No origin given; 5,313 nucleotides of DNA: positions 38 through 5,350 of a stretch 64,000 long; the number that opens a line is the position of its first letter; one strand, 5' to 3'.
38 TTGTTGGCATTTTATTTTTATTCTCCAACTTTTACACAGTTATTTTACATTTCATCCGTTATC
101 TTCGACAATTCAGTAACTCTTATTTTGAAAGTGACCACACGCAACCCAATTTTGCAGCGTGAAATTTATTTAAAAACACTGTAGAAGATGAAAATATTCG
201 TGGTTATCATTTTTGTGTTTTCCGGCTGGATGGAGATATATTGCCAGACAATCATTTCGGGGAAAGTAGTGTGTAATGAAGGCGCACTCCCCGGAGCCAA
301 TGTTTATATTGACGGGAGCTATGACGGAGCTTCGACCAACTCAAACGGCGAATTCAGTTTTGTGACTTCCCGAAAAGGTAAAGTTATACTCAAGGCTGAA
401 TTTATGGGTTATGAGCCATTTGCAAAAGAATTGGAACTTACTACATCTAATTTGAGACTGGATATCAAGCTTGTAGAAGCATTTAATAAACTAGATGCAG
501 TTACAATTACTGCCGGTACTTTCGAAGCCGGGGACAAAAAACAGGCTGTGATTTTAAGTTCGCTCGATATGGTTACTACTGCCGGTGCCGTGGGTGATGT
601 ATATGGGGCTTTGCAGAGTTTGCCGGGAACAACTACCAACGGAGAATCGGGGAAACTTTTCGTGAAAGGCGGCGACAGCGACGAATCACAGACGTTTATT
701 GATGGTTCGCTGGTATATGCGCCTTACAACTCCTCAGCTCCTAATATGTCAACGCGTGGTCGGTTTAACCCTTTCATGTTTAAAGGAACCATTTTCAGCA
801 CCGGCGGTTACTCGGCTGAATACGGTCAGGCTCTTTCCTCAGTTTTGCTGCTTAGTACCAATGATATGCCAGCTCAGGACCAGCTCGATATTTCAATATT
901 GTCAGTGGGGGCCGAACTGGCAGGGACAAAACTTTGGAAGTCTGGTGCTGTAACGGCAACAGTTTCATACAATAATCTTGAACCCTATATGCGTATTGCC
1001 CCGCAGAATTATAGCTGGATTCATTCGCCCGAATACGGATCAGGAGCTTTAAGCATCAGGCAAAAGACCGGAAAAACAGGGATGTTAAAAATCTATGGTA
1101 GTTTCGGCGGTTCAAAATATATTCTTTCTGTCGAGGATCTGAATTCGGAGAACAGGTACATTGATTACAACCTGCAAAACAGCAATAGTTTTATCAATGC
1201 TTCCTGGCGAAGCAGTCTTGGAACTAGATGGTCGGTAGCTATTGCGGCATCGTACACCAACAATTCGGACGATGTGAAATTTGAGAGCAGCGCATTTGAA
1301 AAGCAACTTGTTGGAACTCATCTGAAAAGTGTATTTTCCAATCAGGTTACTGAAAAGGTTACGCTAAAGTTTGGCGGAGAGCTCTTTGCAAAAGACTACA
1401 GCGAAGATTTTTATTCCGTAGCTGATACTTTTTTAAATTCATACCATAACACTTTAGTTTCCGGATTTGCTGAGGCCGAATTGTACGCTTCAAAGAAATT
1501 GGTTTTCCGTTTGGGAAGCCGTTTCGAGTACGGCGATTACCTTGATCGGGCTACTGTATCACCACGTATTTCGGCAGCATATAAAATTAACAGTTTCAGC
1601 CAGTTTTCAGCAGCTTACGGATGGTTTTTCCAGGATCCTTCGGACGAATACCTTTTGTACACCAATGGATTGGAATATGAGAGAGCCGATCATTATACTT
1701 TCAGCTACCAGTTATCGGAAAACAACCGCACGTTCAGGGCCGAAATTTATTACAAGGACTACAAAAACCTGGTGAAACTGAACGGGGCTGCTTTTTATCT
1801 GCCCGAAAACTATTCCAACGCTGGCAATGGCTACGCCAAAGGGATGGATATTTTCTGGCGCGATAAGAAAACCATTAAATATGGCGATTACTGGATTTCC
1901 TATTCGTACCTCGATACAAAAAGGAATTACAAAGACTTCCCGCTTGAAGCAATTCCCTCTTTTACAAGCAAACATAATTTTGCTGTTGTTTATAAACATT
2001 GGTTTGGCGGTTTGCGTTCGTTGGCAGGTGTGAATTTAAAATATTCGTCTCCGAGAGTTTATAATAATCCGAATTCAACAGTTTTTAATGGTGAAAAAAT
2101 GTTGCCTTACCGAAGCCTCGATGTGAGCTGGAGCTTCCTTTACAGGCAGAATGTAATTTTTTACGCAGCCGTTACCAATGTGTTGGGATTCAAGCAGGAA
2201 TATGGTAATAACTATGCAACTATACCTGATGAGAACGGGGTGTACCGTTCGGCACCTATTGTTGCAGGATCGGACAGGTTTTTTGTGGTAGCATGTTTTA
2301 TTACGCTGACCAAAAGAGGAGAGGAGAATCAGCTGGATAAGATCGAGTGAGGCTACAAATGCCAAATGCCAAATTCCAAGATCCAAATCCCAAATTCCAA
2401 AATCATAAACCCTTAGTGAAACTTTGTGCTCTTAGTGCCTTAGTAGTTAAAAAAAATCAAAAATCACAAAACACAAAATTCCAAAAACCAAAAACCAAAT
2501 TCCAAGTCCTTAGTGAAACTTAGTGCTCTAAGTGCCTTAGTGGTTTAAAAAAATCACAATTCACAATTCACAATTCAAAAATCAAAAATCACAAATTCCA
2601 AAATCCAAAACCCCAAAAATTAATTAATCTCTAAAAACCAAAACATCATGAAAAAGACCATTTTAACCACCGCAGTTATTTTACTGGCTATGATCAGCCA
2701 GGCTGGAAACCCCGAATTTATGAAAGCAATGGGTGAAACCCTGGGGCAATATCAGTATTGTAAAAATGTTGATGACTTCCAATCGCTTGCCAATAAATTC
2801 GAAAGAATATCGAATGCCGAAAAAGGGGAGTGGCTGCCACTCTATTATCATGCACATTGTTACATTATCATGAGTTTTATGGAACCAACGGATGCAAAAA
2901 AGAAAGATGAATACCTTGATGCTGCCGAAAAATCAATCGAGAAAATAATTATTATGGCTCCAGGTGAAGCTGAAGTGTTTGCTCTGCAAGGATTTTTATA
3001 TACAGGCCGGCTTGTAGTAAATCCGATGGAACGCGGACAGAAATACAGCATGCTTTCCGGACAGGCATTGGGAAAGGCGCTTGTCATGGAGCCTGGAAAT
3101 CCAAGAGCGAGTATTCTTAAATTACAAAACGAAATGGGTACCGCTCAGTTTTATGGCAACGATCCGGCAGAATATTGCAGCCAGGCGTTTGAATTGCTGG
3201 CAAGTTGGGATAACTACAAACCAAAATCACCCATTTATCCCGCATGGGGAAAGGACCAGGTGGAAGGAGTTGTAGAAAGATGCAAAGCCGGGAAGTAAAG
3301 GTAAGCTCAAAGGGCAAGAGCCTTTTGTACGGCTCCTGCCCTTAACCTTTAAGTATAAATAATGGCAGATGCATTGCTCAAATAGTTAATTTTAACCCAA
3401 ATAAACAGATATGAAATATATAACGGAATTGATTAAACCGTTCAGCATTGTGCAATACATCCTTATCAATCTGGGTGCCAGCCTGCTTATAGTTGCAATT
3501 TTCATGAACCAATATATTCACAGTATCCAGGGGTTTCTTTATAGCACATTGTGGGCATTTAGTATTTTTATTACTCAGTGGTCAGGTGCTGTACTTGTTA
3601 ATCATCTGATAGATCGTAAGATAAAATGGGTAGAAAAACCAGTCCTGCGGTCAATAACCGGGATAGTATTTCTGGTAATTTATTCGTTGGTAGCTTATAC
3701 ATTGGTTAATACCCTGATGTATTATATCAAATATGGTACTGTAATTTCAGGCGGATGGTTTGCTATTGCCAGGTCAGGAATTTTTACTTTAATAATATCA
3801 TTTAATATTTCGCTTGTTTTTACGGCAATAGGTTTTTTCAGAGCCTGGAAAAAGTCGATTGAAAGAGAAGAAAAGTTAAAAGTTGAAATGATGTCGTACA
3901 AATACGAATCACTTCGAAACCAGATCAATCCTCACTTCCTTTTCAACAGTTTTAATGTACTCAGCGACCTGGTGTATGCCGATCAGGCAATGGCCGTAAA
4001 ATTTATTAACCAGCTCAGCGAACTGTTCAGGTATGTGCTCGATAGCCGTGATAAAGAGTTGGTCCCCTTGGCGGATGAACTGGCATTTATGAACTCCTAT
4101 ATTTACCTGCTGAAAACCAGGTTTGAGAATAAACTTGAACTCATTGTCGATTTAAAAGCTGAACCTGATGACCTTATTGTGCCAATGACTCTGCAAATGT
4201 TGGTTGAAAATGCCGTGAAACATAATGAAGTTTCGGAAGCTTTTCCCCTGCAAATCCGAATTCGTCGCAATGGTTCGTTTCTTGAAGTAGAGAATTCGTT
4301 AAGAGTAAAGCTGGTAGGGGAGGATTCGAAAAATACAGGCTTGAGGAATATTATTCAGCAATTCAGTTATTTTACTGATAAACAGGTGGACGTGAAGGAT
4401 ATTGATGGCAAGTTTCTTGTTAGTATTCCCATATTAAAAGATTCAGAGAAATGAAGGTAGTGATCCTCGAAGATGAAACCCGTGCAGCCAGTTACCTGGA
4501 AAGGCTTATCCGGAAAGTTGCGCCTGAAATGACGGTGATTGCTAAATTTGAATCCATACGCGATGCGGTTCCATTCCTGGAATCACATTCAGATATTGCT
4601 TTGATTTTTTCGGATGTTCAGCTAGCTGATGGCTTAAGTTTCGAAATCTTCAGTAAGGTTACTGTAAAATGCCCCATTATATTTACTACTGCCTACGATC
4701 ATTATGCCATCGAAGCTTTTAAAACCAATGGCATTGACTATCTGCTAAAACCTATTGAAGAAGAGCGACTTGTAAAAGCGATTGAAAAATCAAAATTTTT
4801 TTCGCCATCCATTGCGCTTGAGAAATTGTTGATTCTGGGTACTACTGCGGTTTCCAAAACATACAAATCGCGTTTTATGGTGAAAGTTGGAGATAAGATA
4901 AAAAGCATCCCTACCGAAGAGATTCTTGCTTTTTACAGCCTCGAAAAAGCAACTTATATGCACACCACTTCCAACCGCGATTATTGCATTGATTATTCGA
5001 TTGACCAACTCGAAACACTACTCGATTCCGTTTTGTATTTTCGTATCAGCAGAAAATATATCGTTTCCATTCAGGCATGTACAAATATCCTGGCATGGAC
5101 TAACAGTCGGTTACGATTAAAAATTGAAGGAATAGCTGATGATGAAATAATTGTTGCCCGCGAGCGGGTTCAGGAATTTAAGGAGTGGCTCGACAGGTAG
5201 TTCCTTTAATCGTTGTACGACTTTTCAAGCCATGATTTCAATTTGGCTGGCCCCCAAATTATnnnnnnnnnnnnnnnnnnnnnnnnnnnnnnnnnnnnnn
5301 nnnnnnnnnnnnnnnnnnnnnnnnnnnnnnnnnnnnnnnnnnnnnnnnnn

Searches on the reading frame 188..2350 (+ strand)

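Call 58: search_protein_families(library=pfam, proteins=[window:188-2350:+], max_evalue=0.00001)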
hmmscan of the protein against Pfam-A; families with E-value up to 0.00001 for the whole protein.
window:188-2350:+ (720 aa): 2 families
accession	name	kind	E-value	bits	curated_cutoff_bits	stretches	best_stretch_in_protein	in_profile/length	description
PF13715.12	CarbopepD_reg_2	-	2.4e-15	56.8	32.2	1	23-107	1-88/88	CarboxypepD_reg-like domain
PF13620.12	CarboxypepD_reg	-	5e-09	36.8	32.3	1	23-95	2-81/82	Carboxypeptidase regulatory-like domain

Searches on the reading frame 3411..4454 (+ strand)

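Call 58: search_protein_families(library=pfam, proteins=[window:3411-4454:+], max_evalue=0.00001)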
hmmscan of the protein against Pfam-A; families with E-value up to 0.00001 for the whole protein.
window:3411-4454:+ (347 aa): 1 family
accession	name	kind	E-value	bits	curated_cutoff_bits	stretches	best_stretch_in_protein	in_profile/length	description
PF06580.19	His_kinase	-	4e-24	85.1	25.2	1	164-242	2-81/81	Histidine kinase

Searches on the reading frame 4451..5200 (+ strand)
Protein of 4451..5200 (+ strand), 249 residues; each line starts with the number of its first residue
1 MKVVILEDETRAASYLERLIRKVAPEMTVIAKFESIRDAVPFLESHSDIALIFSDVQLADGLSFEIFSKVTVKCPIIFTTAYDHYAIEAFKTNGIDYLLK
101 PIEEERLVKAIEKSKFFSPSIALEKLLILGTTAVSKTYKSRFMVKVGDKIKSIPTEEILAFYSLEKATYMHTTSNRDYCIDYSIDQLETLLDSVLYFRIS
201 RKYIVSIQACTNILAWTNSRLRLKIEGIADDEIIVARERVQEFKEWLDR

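Call 58: search_protein_families(library=pfam, proteins=[window:4451-5200:+], max_evalue=0.00001)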
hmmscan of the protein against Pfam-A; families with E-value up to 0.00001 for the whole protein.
window:4451-5200:+ (249 aa): 2 families
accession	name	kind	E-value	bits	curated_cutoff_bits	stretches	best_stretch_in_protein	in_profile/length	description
PF04397.21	LytTR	-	1.1e-18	67.7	22.6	1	148-247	1-97/98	LytTr DNA-binding domain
PF00072.30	Response_reg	-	1.1e-11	45.3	30.2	1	3-112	1-111/111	Response regulator receiver domain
